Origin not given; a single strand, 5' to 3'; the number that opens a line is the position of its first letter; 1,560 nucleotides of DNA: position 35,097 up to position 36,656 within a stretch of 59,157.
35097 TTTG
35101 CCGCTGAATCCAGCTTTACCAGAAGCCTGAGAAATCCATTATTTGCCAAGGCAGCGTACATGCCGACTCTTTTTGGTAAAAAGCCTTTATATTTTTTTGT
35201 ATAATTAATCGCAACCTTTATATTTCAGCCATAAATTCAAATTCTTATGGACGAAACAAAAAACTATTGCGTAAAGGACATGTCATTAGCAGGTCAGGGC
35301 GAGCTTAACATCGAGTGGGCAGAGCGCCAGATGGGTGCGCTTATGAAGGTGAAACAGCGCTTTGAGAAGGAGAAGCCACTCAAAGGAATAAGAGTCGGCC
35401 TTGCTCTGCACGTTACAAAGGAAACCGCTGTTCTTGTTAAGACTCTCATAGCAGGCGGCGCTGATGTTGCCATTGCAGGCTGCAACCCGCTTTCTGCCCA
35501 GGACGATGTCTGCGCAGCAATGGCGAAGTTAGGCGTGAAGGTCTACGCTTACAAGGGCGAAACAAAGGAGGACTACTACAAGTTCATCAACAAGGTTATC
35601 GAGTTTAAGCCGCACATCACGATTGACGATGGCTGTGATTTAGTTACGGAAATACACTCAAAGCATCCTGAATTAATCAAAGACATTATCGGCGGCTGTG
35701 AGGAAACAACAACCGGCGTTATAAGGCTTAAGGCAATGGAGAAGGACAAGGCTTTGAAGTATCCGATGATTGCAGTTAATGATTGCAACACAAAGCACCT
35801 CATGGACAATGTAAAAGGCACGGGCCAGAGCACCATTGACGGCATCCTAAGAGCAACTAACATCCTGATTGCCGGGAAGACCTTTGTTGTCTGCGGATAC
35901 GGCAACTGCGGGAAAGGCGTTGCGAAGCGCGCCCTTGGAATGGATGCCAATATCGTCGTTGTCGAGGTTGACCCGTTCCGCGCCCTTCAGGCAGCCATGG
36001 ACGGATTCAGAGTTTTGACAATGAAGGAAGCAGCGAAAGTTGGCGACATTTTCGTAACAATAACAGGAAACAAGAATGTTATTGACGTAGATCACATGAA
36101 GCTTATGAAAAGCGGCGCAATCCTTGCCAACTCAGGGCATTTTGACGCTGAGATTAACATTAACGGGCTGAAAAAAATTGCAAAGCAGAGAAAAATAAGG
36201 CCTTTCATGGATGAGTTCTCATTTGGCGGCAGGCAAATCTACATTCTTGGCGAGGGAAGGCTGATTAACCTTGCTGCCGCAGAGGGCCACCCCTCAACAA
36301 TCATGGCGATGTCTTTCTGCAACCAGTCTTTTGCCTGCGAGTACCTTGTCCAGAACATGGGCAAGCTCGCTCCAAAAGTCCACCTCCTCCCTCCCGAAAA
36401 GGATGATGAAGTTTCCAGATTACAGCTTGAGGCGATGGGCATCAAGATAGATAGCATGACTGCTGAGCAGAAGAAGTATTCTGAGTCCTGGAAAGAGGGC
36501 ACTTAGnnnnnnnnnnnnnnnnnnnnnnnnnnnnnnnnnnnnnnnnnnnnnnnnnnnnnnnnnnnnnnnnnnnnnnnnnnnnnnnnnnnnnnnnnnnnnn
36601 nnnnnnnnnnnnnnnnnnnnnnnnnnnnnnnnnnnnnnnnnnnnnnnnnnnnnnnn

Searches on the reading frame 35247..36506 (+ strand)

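Call 25: search_protein_families(library=pfam, proteins=[window:35247-36506:+])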
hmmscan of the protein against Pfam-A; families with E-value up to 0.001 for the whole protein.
window:35247-36506:+ (419 aa): 5 families
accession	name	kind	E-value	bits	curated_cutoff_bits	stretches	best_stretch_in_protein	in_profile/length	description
PF05221.23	AdoHcyase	-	2.4e-66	224.3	25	2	6-138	1-138/299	S-adenosyl-L-homocysteine hydrolase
PF00670.27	AdoHcyase_NAD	-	2.1e-52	177.9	27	1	189-346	2-161/162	S-adenosyl-L-homocysteine hydrolase, NAD binding domain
PF02826.25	2-Hacid_dh_C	-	2.2e-10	40.7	25.1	1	207-298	33-128/178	D-isomer specific 2-hydroxyacid dehydrogenase, NAD binding domain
PF07991.19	KARI_N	-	2e-05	24.7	20.6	1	208-300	2-98/165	Acetohydroxy acid isomeroreductase, NADPH-binding domain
PF02254.24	TrkA_N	-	0.00013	22.7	23.8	1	213-258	1-46/116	TrkA-N domain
